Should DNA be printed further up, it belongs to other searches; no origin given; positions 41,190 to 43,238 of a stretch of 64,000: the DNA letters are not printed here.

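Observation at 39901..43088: Membrane-anchored, doubly degenerate GGDEF-EAL protein immediately upstream of proS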

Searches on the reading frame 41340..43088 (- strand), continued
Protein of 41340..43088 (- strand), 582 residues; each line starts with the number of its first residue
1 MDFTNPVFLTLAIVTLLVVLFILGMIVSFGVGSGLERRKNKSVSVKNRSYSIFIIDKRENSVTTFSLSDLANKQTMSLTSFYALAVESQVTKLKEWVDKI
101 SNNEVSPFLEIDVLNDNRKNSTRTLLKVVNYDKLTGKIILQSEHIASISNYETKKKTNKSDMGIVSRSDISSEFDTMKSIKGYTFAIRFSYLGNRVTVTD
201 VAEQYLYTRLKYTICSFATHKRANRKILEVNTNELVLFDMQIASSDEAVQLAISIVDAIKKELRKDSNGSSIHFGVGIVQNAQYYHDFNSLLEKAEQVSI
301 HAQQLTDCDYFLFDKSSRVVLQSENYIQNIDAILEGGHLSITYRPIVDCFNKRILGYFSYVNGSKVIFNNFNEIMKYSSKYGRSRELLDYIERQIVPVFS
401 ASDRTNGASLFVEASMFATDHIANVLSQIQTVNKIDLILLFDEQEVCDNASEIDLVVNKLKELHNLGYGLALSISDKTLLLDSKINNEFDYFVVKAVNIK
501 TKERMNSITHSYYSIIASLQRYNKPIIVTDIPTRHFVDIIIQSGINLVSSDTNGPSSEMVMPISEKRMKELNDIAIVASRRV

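Call 30: search_solved_structures(query=A3, max_evalue=10, show_alignments=3)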
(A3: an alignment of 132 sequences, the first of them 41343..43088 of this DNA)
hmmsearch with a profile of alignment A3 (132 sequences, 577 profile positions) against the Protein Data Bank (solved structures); distinct sequences matched with E-value up to 10: 28.
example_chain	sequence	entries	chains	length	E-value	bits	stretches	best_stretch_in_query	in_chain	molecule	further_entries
5m3c_A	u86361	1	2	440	8e-08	34.3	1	180-357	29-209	Diguanylate cyclase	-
4j40_A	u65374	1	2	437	9.3e-07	30.8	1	239-463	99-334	FimX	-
4q6j_A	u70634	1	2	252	0.00024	22.8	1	326-559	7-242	Lmo0131 protein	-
9clo_A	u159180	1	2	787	0.0004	22.1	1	211-356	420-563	Oxygen sensor protein DosP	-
9cmf_A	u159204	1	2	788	0.0004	22.1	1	211-356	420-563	Oxygen sensor protein DosP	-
9cdr_A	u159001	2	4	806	0.00042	22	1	211-356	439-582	Oxygen sensor protein DosP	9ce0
9bgv_A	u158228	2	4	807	0.00042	22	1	211-356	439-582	Oxygen sensor protein DosP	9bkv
4zve_A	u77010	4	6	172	0.0079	17.8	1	207-307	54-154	Diguanylate cyclase DosC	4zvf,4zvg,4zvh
4rnf_A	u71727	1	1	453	0.038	15.6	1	213-347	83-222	Motility regulator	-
4rnh_A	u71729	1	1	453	0.039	15.5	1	213-347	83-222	Motility regulator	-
6pwj_A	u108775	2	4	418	0.059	14.9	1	209-344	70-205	GGDEF and EAL domain-containing protein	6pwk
3pjw_A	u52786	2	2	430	0.065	14.8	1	199-357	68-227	Cyclic dimeric GMP binding protein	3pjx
6ifq_B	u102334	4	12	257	0.12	13.9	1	339-363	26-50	cyclic di nucleotide phoshodiesterase | EAL domain protein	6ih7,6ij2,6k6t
3ign_A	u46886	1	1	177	0.13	13.8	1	245-309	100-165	Diguanylate cyclase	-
6ih1_A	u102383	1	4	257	0.14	13.7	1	339-363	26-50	cyclic di nucleotide phoshodiesterase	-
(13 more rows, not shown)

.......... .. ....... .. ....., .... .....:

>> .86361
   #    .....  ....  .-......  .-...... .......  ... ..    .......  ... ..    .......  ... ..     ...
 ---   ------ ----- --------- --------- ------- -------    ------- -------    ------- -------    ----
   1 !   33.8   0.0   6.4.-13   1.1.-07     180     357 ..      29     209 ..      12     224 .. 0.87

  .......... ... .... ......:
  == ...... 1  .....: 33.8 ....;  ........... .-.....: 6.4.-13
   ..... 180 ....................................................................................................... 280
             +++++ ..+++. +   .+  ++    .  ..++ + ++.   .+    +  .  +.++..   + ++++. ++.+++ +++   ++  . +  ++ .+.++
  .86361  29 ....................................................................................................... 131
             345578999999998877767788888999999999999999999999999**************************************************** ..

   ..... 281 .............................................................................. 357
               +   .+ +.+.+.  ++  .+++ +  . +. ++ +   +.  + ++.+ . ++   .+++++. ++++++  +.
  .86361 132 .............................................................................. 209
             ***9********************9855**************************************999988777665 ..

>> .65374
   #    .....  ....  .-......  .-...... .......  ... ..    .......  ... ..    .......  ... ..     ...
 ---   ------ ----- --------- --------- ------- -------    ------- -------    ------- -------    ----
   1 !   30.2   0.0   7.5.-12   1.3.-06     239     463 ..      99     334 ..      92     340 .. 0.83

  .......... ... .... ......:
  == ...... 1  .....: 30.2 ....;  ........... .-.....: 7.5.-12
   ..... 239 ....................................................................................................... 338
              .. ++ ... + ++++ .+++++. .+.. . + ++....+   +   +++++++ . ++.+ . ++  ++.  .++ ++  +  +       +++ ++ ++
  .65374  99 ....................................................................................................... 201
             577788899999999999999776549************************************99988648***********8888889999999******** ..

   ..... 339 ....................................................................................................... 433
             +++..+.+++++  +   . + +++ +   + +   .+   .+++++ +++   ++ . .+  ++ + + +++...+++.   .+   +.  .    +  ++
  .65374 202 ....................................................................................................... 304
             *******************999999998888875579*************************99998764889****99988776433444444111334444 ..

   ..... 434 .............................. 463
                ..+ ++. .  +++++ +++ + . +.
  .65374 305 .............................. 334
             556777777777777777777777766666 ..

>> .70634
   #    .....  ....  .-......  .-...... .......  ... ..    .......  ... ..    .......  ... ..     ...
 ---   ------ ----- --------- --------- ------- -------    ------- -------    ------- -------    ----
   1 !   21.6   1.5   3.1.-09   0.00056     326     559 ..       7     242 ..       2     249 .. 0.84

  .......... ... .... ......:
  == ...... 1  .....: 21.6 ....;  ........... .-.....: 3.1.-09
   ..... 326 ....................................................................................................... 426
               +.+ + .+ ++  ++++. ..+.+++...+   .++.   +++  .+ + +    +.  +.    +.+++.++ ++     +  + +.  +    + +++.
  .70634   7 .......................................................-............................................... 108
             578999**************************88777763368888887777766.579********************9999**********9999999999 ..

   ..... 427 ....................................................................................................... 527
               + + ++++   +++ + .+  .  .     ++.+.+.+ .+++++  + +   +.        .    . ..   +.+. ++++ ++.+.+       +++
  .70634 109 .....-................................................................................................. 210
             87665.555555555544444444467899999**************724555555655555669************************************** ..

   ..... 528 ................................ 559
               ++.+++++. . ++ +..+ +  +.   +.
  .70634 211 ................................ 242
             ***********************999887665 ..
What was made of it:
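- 41340..43088 (-): X: 582-aa TM-PAS-like-dGGDEF-dEAL protein (whole CDS including stop). Family profile against PDB (call 30).
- On EAL domain superfamily (PF00563): The family profile hits Lmo0131 at 2.4e-4 (call 30).
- Checked: The 132-member profile hits solved GGDEF-EAL proteins: 5m3c 8e-8, FimX 9e-7, Lmo0131 2.4e-4 (call 30).
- Profile against PDB: 8e-8 and 9e-7 (call 30). FimX, aligned by the same profile, keeps E-V-L-L-R where X has F-S-Y-V-N (call 30).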

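Call 36: find_encoding_contigs(protein=P0187, flank=8000, max_places=2)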
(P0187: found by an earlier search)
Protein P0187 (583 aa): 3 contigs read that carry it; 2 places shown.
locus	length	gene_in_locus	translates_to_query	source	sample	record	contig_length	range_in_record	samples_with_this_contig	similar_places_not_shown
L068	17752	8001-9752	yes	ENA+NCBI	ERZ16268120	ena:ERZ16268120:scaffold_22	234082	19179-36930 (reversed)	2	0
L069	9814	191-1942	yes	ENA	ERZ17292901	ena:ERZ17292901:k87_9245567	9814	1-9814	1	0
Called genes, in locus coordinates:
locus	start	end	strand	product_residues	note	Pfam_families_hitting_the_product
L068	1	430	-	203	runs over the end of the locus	PF02545:Maf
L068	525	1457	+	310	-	-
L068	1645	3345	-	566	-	PF00753:Lactamase_B, PF23023:Anti-Pycsar_Apyc1 (faint), PF12706:Lactamase_B_2, PF22505:RNase_J_b_CASP, PF07521:RMMBL, PF17770:RNase_J_C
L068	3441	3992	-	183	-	PF01327:Pep_deformylase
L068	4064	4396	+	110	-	PF06133:Com_YlbF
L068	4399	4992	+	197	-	PF03602:Cons_hypoth95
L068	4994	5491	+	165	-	PF01467:CTP_transf_like, PF08218:Citrate_ly_lig (weak)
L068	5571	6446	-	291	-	-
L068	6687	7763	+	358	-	PF02588:YitT_membrane, PF10035:DUF2179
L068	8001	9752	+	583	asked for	-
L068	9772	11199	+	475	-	PF00587:tRNA-synt_2b, PF03129:HGTP_anticodon, PF09180:ProRS-C_1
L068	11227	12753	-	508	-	PF07690:MFS_1, PF13347:MFS_2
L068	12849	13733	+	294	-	PF00294:PfkB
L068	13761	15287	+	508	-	PF00117:GATase, PF02540:NAD_synthase, PF00958:GMP_synt_C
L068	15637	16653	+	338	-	PF13439:Glyco_transf_4, PF00534:Glycos_transf_1, PF13692:Glyco_trans_1_4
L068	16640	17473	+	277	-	-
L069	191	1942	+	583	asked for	-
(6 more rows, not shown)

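Call 37: find_encoding_contigs(protein=P0171, flank=8000, max_places=2)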
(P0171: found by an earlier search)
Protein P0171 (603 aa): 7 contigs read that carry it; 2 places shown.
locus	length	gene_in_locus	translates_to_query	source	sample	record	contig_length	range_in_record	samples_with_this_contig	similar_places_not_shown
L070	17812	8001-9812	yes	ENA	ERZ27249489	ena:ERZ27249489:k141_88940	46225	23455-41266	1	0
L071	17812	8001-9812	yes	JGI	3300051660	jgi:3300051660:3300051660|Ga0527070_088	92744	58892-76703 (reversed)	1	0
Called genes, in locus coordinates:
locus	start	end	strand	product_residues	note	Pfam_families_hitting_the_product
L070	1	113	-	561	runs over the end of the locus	PF00753:Lactamase_B, PF12706:Lactamase_B_2, PF23023:Anti-Pycsar_Apyc1 (weak), PF22505:RNase_J_b_CASP, PF07521:RMMBL (weak), PF17770:RNase_J_C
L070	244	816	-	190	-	PF01327:Pep_deformylase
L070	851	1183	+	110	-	PF06133:Com_YlbF (weak)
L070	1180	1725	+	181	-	PF03602:Cons_hypoth95, PF02086:MethyltransfD12 (faint), PF05175:MTS (weak), PF09445:Methyltransf_15 (weak), PF13847:Methyltransf_31 (weak)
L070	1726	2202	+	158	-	PF01467:CTP_transf_like, PF08218:Citrate_ly_lig (weak)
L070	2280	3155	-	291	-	-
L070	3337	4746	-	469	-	-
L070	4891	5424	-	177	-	PF02368:Big_2 (weak)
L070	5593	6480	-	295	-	PF00149:Metallophos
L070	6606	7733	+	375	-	PF02588:YitT_membrane, PF10035:DUF2179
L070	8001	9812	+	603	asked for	-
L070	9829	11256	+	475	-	PF00587:tRNA-synt_2b, PF03129:HGTP_anticodon, PF09180:ProRS-C_1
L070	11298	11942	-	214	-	-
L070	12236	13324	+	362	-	PF12974:Phosphonate-bd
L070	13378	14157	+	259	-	PF00005:ABC_tran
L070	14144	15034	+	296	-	PF00528:BPD_transp_1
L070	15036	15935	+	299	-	PF00528:BPD_transp_1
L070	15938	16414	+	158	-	PF06414:Zeta_toxin (weak), PF13671:AAA_33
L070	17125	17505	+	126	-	PF13560:HTH_31 (weak)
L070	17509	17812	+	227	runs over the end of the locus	PF06114:Peptidase_M78 (weak)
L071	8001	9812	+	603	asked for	-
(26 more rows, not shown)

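Call 38: find_homologous_proteins(query=A3, max_evalue=0.001)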
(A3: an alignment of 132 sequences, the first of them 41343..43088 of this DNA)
Query A3 (132 sequences) (582 aa, profile of the alignment): 18 proteins with E <= 0.001 among 8000 candidates.
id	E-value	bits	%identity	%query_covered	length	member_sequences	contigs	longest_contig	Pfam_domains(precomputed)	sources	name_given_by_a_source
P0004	8.1e-189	647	38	93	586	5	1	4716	-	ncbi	-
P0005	2.0e-184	632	35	98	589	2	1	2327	PF00563.26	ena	-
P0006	2.3e-184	632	35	98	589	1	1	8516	PF00563.26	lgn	-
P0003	1.2e-183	630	38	95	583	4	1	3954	-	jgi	jgi:hypothetical protein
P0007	2.1e-170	586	34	97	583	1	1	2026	-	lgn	-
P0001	2.8e-137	477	100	100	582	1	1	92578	-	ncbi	-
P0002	3.0e-132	460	61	100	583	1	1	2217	-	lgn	-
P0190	5.9e-10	56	29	5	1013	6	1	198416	PF00563.26,PF00990.27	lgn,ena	-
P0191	4.5e-8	50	29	5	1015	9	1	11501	PF00563.26,PF00990.27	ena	-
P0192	4.3e-7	47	27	15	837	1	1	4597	PF13426.14,PF13188.14,PF08448.17,PF00563.26,PF00989.32,PF00990.27,PF00072.31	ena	-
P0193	1.1e-6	45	20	31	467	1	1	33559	PF00990.27,PF00072.31,PF17853.7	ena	-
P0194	1.4e-6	45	28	15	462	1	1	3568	PF00990.27,PF00072.31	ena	-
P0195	1.7e-6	45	25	19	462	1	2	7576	PF00990.27,PF00072.31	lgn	-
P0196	5.2e-6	43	25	19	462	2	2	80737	PF00990.27,PF00072.31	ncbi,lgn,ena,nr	ncbi:MAG: diguanylate cyclase [Ruminiclostridium sp.]|nr:diguanylate cyclase [Ruminiclostridium sp.]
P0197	1.8e-5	42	-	-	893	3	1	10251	PF12860.14,PF02743.25,PF22588.2,PF00563.26,PF00990.27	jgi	jgi:diguanylate cyclase (GGDEF)-like protein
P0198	7.8e-5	39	25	19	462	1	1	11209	PF00990.27,PF00072.31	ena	-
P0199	1.1e-4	39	26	13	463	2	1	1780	PF00990.27,PF00072.31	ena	-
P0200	3.5e-4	37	23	31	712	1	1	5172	PF00563.26,PF00990.27,PF00072.31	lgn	-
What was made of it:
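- On GGDEF domain superfamily (PF00990): The profile hits PA0575 GGDEF-EAL at 8e-8 (call 30) and PF00990 proteins from 5.9e-10 to 1e-4 (call 38).
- Checked: The profile also hits bona fide PF00990/PF00563 proteins down to E=5.9e-10 in a 5.8-billion-sequence database (call 38).
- Profile against real GGDEF/EAL proteins: 5.9e-10 (call 38).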

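Call 39: predict_structure(alignment_id=A3)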
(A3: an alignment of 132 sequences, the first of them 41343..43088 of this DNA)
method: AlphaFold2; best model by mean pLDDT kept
length: 582 residues; sequences in the alignment: 132
mean_pLDDT: 90.4   pTM: 0.81
mean pLDDT of the five models: 90.4, 89.4, 89.3, 88.6, 88.6
residues with pLDDT >= 90: 427; 70-90: 111; 50-70: 41; < 50: 3
segments of 3 or more residues with pLDDT < 50: 151-153
pLDDT, mean of each block of 10 residues (from residue 1): 89 97 98 94 74 97 94 97 95 95 87 87 92 97 74 52 84 93 96 62 85 90 88 93 96 96 86 94 95 94 90 82 80 89 97 97 80 93 96 96 87 97 97 97 94 94 98 94 97 83 70 92 97 91 96 94 96 97 87
secondary structure, 60 per line:
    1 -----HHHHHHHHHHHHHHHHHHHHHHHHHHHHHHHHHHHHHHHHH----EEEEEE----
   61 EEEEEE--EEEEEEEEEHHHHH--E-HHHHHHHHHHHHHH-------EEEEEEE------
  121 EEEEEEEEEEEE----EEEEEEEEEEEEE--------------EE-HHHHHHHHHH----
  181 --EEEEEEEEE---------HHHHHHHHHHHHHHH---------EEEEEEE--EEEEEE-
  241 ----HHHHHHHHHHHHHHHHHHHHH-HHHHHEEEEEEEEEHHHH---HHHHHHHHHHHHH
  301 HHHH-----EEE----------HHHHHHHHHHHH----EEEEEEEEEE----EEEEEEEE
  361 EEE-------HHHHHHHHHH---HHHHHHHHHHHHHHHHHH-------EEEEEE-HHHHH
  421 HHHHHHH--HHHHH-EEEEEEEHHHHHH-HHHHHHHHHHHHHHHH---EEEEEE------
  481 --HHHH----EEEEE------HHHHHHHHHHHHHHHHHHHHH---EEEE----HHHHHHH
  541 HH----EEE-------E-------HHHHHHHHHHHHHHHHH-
elements in order: H6-46 E51-56 E61-66 E69-77 H78-82 H87-100 E108-114 E121-132 E137-149 H167-176 E183-191 H201-215 E225-231 E234-239 H245-265 H267-271 E272-280 H281-284 H288-304 E310-312 H323-334 E339-348 E353-363 H371-380 H384-401 E409-414 H416-427 H430-434 E436-442 H443-448 H450-465 E469-474 H483-486 E491-495 H502-522 E526-529 H534-542 E547-549 H565-581
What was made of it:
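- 41340..43088 (-): AF2 model pLDDT 90.4 (call 39).
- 42990..43070 (-): N-terminal transmembrane anchor, residues ~7-33. Predicted N-out/C-in, so the rest of the protein is cytoplasmic. The model has a helix at 6-46 (call 39).
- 42642..42941 (-): PAS-like alpha/beta sensor-type domain, residues ~50-149. It has no sequence-level relatives outside the family. Secondary structure is bbb-aa-bbb (call 39).
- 41346..41396 (-): Conserved basic C-terminal helix, residues ~565-581. Its last codons also carry the proS ribosome-binding site. The model has a helix at 565-581 (call 39).
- On LapD family: A PAS-like domain follows, not HAMP (call 39).
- Checked: The AF2 model has pLDDT 90.4 and pTM 0.81 (call 39).
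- AF2 pLDDT 90.4 (call 39).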
